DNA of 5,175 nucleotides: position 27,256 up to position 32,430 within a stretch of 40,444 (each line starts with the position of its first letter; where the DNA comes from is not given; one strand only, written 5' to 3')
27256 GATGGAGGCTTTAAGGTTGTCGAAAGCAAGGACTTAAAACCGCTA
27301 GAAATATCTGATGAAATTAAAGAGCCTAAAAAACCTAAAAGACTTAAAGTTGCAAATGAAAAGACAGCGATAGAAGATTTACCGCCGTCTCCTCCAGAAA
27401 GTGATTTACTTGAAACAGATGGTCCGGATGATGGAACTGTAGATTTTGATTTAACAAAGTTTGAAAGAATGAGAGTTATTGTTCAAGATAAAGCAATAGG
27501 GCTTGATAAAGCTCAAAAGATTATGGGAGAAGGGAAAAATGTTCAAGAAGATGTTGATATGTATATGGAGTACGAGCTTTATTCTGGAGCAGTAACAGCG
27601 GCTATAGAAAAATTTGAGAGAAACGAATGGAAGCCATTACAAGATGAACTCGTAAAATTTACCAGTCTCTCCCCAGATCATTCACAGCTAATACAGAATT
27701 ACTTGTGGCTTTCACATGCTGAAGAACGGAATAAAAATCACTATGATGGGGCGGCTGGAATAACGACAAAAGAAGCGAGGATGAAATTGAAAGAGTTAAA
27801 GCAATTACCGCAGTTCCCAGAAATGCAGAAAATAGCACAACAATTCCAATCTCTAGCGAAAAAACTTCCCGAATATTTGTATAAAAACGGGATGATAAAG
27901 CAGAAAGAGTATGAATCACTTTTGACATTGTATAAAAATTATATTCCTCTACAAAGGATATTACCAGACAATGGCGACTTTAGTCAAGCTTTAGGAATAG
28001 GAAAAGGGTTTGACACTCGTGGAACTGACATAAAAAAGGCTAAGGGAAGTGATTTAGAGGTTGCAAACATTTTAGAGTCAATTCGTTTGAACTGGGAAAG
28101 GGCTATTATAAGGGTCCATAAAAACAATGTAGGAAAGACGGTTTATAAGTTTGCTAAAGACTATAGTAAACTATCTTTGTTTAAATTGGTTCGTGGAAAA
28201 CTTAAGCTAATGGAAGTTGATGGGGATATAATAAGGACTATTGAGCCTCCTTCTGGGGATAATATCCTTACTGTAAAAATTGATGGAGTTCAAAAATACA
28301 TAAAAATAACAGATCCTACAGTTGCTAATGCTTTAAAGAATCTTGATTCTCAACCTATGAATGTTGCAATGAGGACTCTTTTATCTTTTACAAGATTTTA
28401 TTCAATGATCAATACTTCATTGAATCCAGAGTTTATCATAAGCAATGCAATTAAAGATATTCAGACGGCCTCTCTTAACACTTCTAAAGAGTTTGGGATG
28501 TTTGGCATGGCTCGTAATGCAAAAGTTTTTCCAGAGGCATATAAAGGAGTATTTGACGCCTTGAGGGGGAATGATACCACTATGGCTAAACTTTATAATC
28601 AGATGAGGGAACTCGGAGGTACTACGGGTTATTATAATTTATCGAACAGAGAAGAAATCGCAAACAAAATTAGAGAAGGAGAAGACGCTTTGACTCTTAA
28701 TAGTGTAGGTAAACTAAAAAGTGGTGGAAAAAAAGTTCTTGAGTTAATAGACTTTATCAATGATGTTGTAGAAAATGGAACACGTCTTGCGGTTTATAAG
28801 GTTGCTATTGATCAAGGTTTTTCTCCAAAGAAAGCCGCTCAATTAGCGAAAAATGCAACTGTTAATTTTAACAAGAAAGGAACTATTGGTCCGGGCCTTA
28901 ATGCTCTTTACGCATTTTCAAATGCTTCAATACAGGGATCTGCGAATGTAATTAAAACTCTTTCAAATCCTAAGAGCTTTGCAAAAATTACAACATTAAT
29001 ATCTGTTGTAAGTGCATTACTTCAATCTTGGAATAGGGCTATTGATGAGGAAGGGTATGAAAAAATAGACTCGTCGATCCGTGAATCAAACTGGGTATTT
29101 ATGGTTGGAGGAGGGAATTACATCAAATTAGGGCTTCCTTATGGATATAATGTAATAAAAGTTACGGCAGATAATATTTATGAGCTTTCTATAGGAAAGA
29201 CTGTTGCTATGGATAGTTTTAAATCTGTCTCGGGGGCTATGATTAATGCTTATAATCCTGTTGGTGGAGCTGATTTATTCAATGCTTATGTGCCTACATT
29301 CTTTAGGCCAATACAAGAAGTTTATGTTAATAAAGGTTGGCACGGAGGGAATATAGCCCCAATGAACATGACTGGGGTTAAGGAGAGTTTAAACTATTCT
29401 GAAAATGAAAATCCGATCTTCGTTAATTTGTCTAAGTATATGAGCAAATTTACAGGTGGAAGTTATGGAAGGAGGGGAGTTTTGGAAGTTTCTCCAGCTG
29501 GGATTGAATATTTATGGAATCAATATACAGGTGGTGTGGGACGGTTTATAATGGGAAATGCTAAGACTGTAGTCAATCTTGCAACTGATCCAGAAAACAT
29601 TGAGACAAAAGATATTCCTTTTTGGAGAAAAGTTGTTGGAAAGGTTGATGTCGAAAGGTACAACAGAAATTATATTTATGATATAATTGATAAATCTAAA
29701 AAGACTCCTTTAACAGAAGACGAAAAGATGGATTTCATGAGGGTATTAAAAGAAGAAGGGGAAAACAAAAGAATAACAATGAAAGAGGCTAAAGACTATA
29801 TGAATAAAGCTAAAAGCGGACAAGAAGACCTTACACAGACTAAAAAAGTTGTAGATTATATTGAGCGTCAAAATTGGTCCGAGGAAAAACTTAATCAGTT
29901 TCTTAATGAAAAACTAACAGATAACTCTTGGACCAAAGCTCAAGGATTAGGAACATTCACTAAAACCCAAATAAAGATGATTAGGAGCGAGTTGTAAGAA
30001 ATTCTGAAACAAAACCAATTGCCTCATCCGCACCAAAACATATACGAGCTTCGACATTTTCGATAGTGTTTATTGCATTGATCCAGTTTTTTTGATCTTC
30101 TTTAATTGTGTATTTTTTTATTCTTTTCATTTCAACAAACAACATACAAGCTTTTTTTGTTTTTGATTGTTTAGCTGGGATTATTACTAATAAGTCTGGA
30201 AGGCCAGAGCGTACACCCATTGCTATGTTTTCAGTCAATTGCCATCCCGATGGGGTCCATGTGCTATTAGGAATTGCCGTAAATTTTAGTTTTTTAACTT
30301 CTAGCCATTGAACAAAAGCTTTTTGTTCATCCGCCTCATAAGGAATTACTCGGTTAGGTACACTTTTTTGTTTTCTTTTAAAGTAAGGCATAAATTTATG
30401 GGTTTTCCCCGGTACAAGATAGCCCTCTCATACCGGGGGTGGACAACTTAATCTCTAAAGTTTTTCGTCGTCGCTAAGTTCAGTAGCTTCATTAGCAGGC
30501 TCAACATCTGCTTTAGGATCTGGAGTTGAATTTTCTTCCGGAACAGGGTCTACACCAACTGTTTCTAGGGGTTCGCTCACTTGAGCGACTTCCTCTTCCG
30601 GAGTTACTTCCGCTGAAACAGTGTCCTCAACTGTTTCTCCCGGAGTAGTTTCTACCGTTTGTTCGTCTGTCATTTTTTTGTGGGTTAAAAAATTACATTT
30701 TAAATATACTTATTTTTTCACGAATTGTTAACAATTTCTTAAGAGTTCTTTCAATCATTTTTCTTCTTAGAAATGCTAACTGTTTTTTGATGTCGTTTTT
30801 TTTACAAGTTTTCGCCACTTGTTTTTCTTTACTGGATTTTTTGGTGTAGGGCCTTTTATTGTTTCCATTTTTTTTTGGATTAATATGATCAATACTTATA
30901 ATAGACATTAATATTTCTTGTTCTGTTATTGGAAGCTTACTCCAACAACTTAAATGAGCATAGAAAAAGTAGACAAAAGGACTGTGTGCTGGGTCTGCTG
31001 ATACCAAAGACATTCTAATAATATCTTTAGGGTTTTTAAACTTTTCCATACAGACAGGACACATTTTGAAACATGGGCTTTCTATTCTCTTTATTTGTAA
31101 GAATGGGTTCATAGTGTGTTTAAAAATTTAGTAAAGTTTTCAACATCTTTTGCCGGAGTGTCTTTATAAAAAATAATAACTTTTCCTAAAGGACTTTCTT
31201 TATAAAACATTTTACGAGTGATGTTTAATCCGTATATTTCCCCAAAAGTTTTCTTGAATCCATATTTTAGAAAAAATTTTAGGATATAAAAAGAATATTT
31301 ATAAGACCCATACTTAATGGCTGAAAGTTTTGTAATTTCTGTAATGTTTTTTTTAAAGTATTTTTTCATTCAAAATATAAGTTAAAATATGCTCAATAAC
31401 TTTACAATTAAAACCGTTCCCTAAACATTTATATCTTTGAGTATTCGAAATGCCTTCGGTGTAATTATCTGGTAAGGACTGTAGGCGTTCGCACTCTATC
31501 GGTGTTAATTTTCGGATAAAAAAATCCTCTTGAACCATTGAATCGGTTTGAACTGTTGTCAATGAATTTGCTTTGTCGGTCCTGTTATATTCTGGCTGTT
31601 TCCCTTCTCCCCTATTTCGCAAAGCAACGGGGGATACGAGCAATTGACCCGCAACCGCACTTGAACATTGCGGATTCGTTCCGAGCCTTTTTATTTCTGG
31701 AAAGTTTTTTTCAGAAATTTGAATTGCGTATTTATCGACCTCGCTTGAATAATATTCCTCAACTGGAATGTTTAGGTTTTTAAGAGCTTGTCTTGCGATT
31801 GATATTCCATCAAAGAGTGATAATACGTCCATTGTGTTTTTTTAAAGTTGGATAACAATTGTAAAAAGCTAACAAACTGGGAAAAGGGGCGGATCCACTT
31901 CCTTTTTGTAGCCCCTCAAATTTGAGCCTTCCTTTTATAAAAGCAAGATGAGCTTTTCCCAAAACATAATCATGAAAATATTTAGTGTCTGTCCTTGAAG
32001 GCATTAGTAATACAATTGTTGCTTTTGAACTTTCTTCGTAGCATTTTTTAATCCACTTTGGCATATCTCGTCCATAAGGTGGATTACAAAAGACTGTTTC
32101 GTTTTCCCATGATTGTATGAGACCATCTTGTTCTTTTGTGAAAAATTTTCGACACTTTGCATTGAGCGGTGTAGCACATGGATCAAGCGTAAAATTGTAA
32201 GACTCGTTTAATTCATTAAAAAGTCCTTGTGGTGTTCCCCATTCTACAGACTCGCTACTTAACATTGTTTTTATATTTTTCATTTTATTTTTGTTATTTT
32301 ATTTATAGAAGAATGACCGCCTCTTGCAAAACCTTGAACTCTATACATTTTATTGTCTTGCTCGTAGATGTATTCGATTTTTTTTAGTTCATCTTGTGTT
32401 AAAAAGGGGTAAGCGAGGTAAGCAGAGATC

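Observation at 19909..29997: A single 3,362-aa polyvalent protein takes up one quarter of the genome at the distal end of the virion module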

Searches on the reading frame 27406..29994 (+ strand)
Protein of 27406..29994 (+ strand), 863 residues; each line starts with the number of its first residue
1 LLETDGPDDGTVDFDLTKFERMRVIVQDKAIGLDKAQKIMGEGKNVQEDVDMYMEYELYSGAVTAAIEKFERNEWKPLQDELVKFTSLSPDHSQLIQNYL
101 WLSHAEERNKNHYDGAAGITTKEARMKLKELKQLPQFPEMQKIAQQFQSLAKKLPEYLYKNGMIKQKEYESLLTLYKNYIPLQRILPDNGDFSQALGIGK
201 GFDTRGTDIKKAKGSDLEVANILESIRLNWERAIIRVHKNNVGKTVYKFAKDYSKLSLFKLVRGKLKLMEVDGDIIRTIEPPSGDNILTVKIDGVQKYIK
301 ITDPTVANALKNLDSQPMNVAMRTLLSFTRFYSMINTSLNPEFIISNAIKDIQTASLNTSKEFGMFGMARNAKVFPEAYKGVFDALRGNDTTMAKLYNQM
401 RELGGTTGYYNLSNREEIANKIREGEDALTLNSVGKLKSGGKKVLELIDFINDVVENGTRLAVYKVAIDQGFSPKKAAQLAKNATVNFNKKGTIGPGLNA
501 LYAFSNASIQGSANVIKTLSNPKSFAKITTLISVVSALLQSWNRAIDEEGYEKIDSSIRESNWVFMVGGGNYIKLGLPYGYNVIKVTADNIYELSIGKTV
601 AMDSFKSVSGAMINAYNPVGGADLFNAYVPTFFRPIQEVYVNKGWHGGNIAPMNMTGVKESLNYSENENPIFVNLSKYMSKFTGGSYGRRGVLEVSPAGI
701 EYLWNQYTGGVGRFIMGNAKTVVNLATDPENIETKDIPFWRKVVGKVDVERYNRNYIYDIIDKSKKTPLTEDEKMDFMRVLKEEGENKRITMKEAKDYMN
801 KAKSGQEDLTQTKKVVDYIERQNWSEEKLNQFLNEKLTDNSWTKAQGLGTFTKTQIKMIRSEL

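Call 50: search_solved_structures(query=A2, max_evalue=1)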
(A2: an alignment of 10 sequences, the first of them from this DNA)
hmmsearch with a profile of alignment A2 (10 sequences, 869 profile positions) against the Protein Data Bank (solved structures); distinct sequences matched with E-value up to 1: 3.
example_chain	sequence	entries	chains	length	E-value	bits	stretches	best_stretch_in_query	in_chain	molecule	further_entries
5amo_A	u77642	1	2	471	0.0074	17.6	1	688-853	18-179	NOELIN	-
8sr6_A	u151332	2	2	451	0.47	11.6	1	407-467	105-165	Eukaryotic huntingtin interacting protein B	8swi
5czy_A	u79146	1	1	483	0.52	11.5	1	407-467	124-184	Legionella effector LegAS4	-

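Call 64: predict_structure(alignment_id=A2)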
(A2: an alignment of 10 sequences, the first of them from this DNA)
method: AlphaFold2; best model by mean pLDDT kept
length: 863 residues; sequences in the alignment: 10
mean_pLDDT: 65.4   pTM: 0.52
mean pLDDT of the five models: 65.4, 63.8, 59.3, 57.0, 53.7
residues with pLDDT >= 90: 11; 70-90: 407; 50-70: 259; < 50: 186
segments of 3 or more residues with pLDDT < 50: 1-31, 183-202, 206-217, 272-274, 313-346, 431-441, 486-521, 616-633, 654-656, 709-712, 749-752
pLDDT, mean of each block of 10 residues (from residue 1): 32 34 40 57 64 77 83 85 77 82 80 72 88 87 88 85 81 71 42 39 45 49 79 82 84 74 70 54 69 81 67 44 37 41 50 61 65 78 80 89 72 62 59 43 53 72 88 86 54 30 32 42 61 75 77 71 73 64 73 76 65 48 39 58 56 53 61 75 65 71 60 52 52 53 57 64 79 79 68 79 80 81 79 72 74 75 75
secondary structure, 60 per line:
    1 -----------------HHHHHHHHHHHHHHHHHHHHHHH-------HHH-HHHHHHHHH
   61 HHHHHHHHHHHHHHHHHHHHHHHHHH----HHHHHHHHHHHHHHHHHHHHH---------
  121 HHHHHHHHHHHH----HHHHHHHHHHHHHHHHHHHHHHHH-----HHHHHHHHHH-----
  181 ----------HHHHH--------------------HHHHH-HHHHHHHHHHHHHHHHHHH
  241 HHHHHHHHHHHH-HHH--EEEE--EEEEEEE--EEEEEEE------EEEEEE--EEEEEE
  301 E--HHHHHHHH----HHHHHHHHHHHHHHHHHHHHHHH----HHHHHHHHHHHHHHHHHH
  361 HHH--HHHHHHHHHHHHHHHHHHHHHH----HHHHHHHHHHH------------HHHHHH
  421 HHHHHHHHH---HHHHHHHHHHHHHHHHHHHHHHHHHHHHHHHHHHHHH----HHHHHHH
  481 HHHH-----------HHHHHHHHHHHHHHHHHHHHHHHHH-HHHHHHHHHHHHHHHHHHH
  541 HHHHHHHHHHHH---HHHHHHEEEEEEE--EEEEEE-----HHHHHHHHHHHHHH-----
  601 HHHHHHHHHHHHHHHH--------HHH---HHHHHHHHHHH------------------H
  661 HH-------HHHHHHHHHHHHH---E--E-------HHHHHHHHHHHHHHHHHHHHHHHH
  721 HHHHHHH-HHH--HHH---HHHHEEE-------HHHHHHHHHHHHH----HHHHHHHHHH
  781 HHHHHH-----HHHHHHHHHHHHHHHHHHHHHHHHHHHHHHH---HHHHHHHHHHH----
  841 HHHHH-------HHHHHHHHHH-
elements in order (helices of 4 or more, strands of 3 or more residues): H18-40 H52-86 H91-111 H121-132 H137-160 H166-175 H191-195 H216-220 H222-252 E259-262 E265-271 E274-280 E287-292 E295-301 H304-311 H316-338 H343-363 H366-387 H392-402 H415-429 H433-469 H474-484 H496-520 H522-552 H556-561 E562-568 E571-576 H582-595 H601-616 H631-641 H670-682 H697-727 H740-743 E744-746 H754-766 H771-786 H792-822 H826-836 H841-845 H853-862

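Call 66: fold_search(model_id=the predicted structure, library=pdb)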
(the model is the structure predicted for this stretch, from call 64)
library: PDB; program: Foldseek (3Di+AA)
matches with E <= 10: 90; with E <= 0.001: 0
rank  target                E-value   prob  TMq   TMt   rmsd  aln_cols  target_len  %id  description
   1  8jd9_A                1.2e+00  0.03  0.09  0.08  29.6       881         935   11  Cyro-EM structure of the Na+/H+ antipoter SOS1 from Arabidopsis thaliana,class1 (released 2023-11-08)
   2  7y3e_A                1.3e+00  0.03  0.08  0.07  30.4       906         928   10  Cryo-EM structure of Arabidopsis thaliana SOS1 in an occluded state (released 2023-08-09)
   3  9q6a_B                1.6e+00  0.06  0.05  0.15  23.6       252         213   13  Crystal structure of octameric COMMD-like protein MBK5214510 from Flavobacteriaceae bacterium (released 2025-10-01)
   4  8gix_E                1.8e+00  0.03  0.10  0.09  32.0      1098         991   10  Chaetomium thermophilum Hir3 (released 2024-07-10)
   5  6jkd                  1.8e+00  0.03  0.07  0.11  25.0       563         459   10  Crystal structure of tetrameric PepTSo2 in I4 space group (released 2019-05-15)
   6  7wax                  2.2e+00  0.03  0.08  0.12  24.6       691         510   10  MurJ inward occluded form (released 2022-06-01)
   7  6lyy_A                2.3e+00  0.02  0.06  0.11  24.8       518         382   10  Cryo-EM structure of the human MCT1/Basigin-2 complex in the presence of anti-cancer drug candidate AZD3965 in the out (released 2020-12-23)
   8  8r1e_B                2.8e+00  0.04  0.07  0.09  24.5       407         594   10  crystal structure of acyl-CoA dehydrogenase FadE2 mutant (PA0508 M130G E296A Q303A) from Pseudomonas aeruginosa (released 2025-02-19)
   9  4zjq_C                2.9e+00  0.06  0.07  0.06  26.7       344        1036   12  Crystal structure of AcrB deletion mutant in complex with antibiotic in P21 space group (released 2016-07-27)
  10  3v8g_F                2.9e+00  0.04  0.07  0.13  25.0       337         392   12  Crystal structure of an asymmetric trimer of a glutamate transporter homologue (GltPh) (released 2012-02-15)
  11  9a2d_F                2.9e+00  0.02  0.08  0.05  52.7       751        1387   12  Modeling of the ciliary Intraflagellar transport-A complex (released 2024-05-10)
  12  7f47                  3.2e+00  0.03  0.09  0.09  26.7       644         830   12  Cryo-EM structure of Rhizobium etli MprF (released 2022-06-22)
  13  6yj4_L                3.2e+00  0.02  0.07  0.09  32.3       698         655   12  Structure of Yarrowia lipolytica complex I at 2.7 A (released 2020-08-12)
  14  8pns_A                3.6e+00  0.04  0.08  0.10  23.7       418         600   10  Crystal structure of the acyl-CoA dehydrogenase PA0506 (FadE1) from Pseudomonas aeruginosa (released 2025-01-15)
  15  8rjc_7                3.9e+00  0.07  0.08  0.21  15.1       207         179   15  Structure of the rabbit 80S ribosome stalled on a 2-TMD rhodopsin intermediate in complex with Sec61-TRAP, open confor (released 2024-01-24)
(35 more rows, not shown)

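Call 70: fold_search(model_id=the predicted structure, library=viral)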
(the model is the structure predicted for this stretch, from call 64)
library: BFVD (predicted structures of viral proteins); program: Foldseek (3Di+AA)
matches with E <= 10: 282; with E <= 0.001: 66
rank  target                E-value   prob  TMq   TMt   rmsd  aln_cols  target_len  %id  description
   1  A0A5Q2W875            1.3e-37  1.00  0.67  0.49  13.4       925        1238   29  (no name in the UniProt tables at hand)
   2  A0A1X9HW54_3          1.3e-36  1.00  0.71  0.49   9.7       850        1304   25  (no name in the UniProt tables at hand)
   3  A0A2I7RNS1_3          3.0e-36  1.00  0.69  0.58  12.5       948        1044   24  (no name in the UniProt tables at hand)
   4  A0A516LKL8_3          8.2e-36  1.00  0.68  0.54  10.1       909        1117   25  (no name in the UniProt tables at hand)
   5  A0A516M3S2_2          1.4e-35  1.00  0.70  0.53   7.7       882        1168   27  (no name in the UniProt tables at hand)
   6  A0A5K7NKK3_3          7.7e-35  1.00  0.70  0.61  11.9       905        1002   25  (no name in the UniProt tables at hand)
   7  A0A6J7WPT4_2          3.0e-33  1.00  0.68  0.50  13.0       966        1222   22  Large polyvalent protein associated domain-containing protein [uncultured Caudovirales phage]
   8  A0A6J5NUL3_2          5.1e-33  1.00  0.69  0.65  13.3       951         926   25  Uncharacterized protein [uncultured Caudovirales phage]
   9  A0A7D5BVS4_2          5.5e-33  1.00  0.68  0.59  15.3       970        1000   22  (no name in the UniProt tables at hand)
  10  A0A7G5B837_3          8.0e-33  1.00  0.67  0.56  10.2       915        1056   23  Uncharacterized protein [Ralstonia phage Alix]
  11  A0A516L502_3          1.0e-32  1.00  0.67  0.56  12.8       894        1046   21  (no name in the UniProt tables at hand)
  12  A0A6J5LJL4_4          1.7e-31  1.00  0.65  0.45  14.6       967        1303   21  LT_GEWL domain containing protein [uncultured Caudovirales phage]
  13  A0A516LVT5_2          1.9e-31  1.00  0.68  0.50   7.1       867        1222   22  (no name in the UniProt tables at hand)
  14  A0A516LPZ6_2          7.6e-30  1.00  0.64  0.43  12.9       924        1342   20  (no name in the UniProt tables at hand)
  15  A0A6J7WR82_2          3.9e-28  1.00  0.63  0.39  13.8       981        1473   20  Large polyvalent protein associated domain-containing protein [uncultured Caudovirales phage]
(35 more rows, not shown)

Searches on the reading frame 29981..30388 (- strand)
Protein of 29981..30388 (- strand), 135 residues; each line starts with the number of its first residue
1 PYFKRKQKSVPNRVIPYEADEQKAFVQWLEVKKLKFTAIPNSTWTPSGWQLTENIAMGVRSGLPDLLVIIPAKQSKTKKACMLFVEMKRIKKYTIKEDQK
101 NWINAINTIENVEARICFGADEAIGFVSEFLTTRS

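Call 18: search_protein_families(library=pfam, proteins=[window:29981-30388:-], max_evalue=0.01)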
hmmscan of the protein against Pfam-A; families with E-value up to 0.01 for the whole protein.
window:29981-30388:- (135 aa): 1 family
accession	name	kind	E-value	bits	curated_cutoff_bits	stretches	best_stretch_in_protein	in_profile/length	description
PF08774.17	VRR_NUC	-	1.9e-07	31.6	23.8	1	22-119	21-114/116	VRR-NUC domain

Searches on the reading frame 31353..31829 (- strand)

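Call 77: search_protein_families(library=pfam, proteins=[window:31353-31829:-], max_evalue=0.01)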
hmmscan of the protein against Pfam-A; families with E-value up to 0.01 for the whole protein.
window:31353-31829:- (158 aa): 1 family
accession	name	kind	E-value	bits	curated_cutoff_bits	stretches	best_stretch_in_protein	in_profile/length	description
PF00145.23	DNA_methylase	-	8.1e-18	65.3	22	2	75-152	241-322/324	C-5 cytosine-specific DNA methylase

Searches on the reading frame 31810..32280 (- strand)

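Call 77: search_protein_families(library=pfam, proteins=[window:31810-32280:-], max_evalue=0.01)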
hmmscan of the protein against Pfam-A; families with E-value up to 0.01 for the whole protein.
window:31810-32280:- (156 aa): 2 families
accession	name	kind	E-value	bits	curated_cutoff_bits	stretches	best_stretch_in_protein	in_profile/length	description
PF05869.16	Dam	-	2.3e-26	92.9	28.1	1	10-122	8-124/169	DNA N-6-adenine-methyltransferase (Dam)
PF12237.13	PCIF1_WW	-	0.0065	16.5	31.1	0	9-52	42-85/176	Phosphorylated CTD interacting factor 1 WW domain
